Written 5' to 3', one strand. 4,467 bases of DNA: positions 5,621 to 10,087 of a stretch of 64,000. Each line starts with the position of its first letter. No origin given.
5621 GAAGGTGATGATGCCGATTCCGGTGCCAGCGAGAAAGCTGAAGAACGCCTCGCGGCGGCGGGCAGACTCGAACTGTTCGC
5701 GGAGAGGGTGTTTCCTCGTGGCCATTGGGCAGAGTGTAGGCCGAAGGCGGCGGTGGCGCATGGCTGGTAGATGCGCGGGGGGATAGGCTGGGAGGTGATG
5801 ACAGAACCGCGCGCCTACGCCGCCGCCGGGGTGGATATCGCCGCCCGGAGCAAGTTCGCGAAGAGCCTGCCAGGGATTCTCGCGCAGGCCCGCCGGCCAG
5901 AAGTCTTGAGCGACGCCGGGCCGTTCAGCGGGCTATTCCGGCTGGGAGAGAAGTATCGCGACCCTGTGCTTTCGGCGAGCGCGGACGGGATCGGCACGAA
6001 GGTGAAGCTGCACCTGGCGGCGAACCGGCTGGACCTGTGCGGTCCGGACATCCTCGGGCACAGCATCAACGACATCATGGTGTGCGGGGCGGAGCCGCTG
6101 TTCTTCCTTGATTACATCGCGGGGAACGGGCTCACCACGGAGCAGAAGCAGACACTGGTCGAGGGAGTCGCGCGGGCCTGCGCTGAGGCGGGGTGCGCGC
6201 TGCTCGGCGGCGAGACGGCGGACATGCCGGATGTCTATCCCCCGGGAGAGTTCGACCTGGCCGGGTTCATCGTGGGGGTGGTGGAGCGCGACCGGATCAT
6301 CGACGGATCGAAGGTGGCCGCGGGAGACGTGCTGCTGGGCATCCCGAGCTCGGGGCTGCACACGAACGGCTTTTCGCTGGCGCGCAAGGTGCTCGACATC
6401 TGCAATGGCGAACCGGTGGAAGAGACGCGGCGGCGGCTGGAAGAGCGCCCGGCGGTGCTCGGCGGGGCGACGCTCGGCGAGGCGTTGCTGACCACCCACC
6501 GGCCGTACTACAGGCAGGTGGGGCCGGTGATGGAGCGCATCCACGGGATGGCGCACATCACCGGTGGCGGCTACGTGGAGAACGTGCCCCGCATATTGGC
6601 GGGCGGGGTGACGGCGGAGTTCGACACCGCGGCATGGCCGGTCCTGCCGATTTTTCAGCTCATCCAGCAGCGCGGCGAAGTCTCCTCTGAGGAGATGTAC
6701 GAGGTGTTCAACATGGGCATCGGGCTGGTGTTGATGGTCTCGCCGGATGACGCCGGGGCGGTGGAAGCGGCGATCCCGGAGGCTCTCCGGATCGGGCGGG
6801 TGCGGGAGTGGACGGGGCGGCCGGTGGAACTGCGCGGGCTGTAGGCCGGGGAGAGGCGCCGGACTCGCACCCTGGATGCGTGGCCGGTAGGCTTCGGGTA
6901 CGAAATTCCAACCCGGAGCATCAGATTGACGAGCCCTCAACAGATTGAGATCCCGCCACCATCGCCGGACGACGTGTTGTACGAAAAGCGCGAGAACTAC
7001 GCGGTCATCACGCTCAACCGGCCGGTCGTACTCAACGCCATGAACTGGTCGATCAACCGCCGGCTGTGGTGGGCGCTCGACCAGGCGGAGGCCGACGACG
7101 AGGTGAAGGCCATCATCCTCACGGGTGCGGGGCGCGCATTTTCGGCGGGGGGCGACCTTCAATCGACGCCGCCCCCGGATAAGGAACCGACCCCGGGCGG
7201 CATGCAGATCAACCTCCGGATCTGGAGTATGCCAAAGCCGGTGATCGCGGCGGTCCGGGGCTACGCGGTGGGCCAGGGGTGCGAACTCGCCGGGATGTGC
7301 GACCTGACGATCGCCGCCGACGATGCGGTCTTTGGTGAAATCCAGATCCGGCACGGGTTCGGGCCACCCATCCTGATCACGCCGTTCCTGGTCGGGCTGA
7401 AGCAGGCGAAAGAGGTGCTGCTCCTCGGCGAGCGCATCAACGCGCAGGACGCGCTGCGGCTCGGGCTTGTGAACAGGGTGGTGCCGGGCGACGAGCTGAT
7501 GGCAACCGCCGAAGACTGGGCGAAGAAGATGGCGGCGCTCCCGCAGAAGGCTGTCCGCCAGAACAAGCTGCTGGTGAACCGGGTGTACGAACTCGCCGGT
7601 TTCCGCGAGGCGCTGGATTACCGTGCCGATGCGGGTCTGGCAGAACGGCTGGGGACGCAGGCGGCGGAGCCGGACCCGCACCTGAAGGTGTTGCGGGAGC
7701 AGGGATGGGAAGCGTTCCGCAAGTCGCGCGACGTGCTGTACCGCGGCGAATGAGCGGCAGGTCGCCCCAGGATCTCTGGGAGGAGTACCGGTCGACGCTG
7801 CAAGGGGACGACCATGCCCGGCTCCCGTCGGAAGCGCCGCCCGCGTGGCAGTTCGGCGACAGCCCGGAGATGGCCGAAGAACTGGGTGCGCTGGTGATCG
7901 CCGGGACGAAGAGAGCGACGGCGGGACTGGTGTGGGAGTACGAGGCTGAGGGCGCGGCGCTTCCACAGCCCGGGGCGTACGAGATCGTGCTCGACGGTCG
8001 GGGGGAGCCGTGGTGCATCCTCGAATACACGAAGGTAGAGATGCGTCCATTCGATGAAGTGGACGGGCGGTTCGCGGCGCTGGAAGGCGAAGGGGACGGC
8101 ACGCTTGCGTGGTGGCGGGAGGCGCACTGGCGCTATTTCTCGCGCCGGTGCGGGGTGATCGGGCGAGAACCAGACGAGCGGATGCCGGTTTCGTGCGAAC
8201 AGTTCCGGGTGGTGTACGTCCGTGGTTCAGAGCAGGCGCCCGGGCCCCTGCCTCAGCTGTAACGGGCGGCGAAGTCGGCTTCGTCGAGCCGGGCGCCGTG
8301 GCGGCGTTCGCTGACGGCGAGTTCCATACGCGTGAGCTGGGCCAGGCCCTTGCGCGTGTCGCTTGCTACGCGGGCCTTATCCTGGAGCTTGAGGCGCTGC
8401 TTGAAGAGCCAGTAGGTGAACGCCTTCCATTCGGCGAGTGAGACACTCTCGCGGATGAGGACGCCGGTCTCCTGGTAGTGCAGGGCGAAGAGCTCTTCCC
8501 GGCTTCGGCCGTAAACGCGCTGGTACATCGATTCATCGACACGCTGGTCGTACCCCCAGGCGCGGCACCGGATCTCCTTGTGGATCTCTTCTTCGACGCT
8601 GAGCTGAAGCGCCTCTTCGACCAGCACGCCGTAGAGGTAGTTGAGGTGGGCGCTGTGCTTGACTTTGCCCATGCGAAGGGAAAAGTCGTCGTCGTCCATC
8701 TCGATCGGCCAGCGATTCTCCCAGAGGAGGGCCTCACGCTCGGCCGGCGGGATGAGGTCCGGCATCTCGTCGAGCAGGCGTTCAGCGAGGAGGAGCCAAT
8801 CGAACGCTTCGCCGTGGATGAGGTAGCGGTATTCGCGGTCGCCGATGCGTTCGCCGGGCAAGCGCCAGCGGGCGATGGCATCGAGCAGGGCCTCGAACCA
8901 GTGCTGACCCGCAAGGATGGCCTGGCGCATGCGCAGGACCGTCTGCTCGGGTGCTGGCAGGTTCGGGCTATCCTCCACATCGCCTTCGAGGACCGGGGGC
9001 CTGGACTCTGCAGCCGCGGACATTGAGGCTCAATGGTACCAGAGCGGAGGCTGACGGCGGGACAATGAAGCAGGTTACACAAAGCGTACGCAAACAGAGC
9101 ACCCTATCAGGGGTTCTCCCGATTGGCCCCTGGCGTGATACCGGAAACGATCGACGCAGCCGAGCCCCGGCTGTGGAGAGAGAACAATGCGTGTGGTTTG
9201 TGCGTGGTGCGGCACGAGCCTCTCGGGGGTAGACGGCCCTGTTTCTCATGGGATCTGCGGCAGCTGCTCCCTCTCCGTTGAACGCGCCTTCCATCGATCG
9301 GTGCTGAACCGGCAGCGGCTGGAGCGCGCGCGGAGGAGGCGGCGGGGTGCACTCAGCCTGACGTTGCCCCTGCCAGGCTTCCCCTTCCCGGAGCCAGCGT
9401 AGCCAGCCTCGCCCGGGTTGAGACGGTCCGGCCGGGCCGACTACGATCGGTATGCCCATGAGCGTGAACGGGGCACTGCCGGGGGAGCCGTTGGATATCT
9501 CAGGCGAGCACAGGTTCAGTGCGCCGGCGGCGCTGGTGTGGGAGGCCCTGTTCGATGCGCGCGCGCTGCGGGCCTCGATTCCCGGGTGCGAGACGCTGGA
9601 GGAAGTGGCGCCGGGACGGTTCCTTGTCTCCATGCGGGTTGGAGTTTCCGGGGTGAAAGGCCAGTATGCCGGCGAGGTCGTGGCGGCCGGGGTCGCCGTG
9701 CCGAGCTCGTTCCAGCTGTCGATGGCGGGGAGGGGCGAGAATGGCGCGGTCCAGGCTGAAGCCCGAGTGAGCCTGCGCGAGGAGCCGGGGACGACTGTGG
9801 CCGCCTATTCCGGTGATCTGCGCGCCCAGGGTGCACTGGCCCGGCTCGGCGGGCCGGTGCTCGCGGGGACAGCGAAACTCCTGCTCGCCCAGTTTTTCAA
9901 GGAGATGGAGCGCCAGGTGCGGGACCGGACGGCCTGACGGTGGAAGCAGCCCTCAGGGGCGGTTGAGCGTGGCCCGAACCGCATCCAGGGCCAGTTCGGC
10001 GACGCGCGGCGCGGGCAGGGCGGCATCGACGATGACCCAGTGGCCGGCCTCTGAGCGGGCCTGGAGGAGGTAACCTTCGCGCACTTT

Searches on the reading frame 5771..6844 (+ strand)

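Call 31: search_protein_families(library=pfam, proteins=[window:5771-6844:+], max_evalue=0.0001)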
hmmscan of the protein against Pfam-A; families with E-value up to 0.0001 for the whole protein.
window:5771-6844:+ (357 aa): 2 families
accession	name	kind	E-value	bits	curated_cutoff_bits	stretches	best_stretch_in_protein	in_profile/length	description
PF02769.27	AIRS_C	-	3.1e-23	83.1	23.1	1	184-345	2-146/156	AIR synthase related protein, C-terminal domain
PF00586.29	AIRS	-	1.4e-17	64.5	24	1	67-171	15-112/112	AIR synthase related protein, N-terminal domain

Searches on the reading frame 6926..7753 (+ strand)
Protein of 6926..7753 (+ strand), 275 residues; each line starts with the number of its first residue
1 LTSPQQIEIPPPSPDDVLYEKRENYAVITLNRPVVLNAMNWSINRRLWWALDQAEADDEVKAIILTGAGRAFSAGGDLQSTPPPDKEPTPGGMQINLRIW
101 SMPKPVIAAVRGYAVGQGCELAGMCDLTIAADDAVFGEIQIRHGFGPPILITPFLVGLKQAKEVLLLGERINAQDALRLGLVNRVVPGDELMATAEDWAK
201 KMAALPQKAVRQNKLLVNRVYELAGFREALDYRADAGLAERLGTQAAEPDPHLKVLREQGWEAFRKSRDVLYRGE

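Call 31: search_protein_families(library=pfam, proteins=[window:6926-7753:+], max_evalue=0.0001)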
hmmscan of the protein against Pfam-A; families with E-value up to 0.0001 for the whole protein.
window:6926-7753:+ (275 aa): 2 families
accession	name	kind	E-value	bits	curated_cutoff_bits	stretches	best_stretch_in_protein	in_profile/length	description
PF00378.25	ECH_1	-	1.3e-50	172.6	27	1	21-224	2-212/251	Enoyl-CoA hydratase/isomerase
PF16113.10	ECH_2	-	3.4e-25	89.7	27.2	1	26-201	2-187/335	Enoyl-CoA hydratase/isomerase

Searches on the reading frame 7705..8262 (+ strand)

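Call 31: search_protein_families(library=pfam, proteins=[window:7705-8262:+], max_evalue=0.0001)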
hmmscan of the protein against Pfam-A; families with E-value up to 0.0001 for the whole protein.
window:7705-8262:+ (185 aa): 1 family
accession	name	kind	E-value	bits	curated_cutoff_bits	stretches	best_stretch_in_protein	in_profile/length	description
PF04266.20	ASCH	-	3.1e-21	76.5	21.2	1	56-171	3-103/103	ASCH domain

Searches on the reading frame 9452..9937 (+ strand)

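Call 31: search_protein_families(library=pfam, proteins=[window:9452-9937:+], max_evalue=0.0001)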
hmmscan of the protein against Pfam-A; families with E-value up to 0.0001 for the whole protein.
window:9452-9937:+ (161 aa): 1 family
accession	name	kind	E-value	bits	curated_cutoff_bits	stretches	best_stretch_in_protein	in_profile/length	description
PF06240.19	COXG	-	1.9e-18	67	22.2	1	18-156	1-139/140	Carbon monoxide dehydrogenase subunit G (CoxG)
